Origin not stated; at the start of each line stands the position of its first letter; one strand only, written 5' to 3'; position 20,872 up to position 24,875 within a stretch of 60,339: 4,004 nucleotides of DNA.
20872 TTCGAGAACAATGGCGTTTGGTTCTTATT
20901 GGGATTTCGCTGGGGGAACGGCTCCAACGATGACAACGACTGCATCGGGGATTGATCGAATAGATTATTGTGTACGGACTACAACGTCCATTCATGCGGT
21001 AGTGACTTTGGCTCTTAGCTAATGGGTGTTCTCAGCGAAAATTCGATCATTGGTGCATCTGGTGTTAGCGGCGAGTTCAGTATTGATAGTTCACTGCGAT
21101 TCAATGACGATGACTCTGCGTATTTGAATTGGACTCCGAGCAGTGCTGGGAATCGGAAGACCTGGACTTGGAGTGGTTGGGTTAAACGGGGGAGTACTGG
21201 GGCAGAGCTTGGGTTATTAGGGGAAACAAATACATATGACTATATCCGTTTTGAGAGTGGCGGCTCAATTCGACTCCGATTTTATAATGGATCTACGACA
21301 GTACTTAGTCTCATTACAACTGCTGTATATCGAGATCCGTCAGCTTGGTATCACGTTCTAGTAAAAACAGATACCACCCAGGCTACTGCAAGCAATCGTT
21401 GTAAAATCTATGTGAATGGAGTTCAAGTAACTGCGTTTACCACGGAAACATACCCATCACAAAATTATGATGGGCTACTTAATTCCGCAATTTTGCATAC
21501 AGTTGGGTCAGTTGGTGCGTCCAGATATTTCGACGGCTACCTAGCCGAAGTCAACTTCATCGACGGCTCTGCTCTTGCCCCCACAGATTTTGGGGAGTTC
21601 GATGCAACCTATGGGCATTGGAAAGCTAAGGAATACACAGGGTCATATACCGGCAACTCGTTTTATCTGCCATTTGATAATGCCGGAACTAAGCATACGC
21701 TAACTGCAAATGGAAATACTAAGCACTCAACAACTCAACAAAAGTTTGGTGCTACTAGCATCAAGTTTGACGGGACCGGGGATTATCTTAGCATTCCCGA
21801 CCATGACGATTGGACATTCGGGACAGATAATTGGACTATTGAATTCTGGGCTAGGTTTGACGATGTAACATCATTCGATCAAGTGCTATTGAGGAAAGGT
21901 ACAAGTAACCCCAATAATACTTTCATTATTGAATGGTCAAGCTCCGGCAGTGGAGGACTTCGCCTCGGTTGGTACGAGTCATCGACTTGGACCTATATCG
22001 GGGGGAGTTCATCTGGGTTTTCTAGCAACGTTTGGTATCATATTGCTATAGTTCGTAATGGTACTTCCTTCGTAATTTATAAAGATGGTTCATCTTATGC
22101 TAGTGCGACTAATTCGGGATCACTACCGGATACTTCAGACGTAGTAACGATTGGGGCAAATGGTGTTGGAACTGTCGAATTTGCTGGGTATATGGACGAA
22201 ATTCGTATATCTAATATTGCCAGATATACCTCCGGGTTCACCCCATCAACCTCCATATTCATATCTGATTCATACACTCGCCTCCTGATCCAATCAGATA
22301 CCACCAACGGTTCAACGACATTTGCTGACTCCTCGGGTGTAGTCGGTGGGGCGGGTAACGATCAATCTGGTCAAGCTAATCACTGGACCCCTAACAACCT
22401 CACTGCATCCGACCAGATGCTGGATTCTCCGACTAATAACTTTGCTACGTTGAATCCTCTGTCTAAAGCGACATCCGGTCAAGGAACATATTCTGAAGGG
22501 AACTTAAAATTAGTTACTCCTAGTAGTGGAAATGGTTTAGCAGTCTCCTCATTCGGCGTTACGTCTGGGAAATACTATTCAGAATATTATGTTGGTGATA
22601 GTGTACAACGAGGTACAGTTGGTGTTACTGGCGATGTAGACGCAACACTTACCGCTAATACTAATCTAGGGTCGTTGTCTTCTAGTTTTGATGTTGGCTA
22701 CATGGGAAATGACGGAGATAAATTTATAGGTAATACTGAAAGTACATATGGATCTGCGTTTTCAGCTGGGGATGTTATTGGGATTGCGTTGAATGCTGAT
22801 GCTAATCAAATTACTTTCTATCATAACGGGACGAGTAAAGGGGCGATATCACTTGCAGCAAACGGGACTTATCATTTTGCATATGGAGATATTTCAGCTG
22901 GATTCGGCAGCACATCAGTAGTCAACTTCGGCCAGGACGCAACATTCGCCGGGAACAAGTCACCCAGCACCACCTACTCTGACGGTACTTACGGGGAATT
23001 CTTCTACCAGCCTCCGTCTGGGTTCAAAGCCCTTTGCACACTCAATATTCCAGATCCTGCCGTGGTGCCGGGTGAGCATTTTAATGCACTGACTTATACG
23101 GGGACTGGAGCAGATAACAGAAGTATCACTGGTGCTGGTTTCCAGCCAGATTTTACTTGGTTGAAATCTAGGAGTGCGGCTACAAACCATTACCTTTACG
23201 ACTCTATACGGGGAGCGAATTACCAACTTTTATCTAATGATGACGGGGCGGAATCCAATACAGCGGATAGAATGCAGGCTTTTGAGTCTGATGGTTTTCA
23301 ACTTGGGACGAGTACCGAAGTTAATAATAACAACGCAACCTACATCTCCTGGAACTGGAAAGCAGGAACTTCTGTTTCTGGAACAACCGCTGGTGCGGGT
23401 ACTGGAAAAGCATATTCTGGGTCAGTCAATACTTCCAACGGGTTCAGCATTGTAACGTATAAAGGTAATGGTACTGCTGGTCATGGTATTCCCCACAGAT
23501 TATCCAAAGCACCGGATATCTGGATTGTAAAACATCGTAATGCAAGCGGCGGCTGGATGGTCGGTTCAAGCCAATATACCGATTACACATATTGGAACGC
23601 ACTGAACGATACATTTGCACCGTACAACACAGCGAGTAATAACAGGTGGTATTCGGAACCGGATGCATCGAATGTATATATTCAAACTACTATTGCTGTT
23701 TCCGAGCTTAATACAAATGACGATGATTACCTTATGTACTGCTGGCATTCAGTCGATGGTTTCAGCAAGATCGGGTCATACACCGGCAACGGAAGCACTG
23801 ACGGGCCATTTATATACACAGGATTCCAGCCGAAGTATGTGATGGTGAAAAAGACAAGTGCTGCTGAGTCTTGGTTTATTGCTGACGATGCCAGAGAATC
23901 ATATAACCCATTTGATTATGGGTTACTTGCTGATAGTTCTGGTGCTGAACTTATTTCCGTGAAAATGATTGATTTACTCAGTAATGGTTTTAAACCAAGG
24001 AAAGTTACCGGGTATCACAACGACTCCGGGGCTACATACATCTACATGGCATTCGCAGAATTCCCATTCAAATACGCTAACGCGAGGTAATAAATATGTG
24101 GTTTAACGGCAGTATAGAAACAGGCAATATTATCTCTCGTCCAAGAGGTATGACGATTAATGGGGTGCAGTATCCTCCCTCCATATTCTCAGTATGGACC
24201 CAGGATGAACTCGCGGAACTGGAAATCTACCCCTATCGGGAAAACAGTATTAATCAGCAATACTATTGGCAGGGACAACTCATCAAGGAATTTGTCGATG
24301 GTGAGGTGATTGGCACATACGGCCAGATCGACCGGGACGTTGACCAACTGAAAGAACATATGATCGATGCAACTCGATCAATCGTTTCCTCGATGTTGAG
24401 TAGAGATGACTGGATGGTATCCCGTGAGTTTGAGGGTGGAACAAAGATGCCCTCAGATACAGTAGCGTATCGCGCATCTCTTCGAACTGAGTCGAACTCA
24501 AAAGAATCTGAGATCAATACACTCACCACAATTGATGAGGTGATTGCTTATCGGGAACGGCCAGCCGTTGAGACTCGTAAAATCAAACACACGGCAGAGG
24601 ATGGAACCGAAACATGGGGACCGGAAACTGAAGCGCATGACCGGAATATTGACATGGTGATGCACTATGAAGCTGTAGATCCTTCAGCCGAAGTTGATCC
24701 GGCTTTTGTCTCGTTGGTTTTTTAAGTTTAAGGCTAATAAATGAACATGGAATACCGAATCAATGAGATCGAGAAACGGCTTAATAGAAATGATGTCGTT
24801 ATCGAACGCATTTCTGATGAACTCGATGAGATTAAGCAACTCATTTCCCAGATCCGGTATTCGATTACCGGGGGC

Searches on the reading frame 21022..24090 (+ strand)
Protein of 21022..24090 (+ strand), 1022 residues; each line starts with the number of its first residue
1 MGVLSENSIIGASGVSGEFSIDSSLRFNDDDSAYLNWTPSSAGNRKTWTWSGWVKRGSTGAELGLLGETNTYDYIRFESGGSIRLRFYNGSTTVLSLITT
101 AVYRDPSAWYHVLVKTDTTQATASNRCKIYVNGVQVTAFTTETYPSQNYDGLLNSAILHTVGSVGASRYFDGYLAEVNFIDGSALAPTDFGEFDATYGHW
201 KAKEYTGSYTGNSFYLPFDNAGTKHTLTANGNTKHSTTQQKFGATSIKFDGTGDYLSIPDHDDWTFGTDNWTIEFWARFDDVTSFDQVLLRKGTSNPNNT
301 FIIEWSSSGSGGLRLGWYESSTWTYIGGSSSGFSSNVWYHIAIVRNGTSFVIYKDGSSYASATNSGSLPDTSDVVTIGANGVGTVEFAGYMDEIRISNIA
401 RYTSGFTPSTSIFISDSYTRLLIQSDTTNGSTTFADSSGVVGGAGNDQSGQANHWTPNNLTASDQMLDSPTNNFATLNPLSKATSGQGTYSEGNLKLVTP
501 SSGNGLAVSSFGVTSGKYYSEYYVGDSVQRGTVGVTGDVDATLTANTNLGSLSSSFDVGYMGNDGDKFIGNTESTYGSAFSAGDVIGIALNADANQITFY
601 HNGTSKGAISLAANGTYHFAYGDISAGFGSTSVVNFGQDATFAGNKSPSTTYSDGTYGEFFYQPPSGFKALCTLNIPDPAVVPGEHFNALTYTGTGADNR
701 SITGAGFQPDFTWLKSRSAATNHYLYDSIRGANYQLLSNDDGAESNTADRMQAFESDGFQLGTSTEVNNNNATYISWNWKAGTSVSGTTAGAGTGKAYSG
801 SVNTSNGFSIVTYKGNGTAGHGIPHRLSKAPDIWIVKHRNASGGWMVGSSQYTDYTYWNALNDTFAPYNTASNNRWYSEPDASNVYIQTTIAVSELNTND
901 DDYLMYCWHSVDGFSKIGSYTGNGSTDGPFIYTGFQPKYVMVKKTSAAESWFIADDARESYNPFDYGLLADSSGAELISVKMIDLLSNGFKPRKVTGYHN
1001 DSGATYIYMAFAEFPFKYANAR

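Call 10: search_protein_families(library=phrogs, proteins=[window:21022-24090:+], max_evalue=0.001)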
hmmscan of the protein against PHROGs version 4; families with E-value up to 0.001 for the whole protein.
window:21022-24090:+ (1022 aa): 12 families
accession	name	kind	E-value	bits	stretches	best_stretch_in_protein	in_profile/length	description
phrog_19943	-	head and packaging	2.1e-183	613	2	220-1022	424-1227/1227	virion structural protein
phrog_24898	-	tail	6.6e-71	240.3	1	683-1019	34-365/371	tail fiber protein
phrog_27411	-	unknown function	1.1e-66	226.8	2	31-237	3-219/439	-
phrog_3545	-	unknown function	5.3e-34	118.5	1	217-417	764-980/1115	-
phrog_701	-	head and packaging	1.7e-29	101.4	1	224-446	4040-4255/6136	virion structural protein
phrog_13163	-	tail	7.7e-29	101.2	1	226-441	534-745/976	baseplate wedge subunit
phrog_32294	-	tail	1.3e-28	99.3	1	224-441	424-635/2435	baseplate wedge subunit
phrog_18802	-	head and packaging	1.7e-28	98.9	1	224-441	822-1032/3007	virion structural protein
phrog_24074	-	unknown function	2.4e-28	99.8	1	219-411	432-621/892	-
phrog_19601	-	tail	1.7e-17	62.9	1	171-437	1704-1959/2043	baseplate wedge subunit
phrog_1469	-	tail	1.6e-16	59.5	1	233-437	530-729/2607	baseplate wedge subunit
phrog_10080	-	unknown function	9e-12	45.3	1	481-643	21-185/667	-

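Call 28: search_protein_families(library=pfam, proteins=[window:21022-24090:+], max_evalue=0.01)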
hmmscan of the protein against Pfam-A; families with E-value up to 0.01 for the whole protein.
window:21022-24090:+ (1022 aa): 4 families
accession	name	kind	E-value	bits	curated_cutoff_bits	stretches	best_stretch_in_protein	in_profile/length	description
PF24299.1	DUF7483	-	2.3e-99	333.1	27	1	683-1015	2-330/330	Domain of unknown function (DUF7483)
PF13385.13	Laminin_G_3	-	2.9e-32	112.3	27.6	2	250-401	1-145/151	Concanavalin A-like lectin/glucanases superfamily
PF00622.36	SPRY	-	1.1e-07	32.3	26.3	1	540-638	24-120/121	SPRY domain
PF02210.31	Laminin_G_2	-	0.0013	19.7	22.9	0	330-398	47-125/126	Laminin G domain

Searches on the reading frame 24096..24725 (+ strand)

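Call 28: search_protein_families(library=pfam, proteins=[window:24096-24725:+], max_evalue=0.01)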
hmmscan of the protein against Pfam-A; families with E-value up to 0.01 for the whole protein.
window:24096-24725:+ (209 aa): 0 families

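Call 69: search_protein_families(library=phrogs, proteins=[window:24096-24725:+], max_evalue=0.01)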
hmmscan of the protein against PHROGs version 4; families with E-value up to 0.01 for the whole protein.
window:24096-24725:+ (209 aa): 1 family
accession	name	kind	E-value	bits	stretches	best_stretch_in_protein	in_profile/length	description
phrog_27919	-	unknown function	0.008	17.3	0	100-131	27-58/68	-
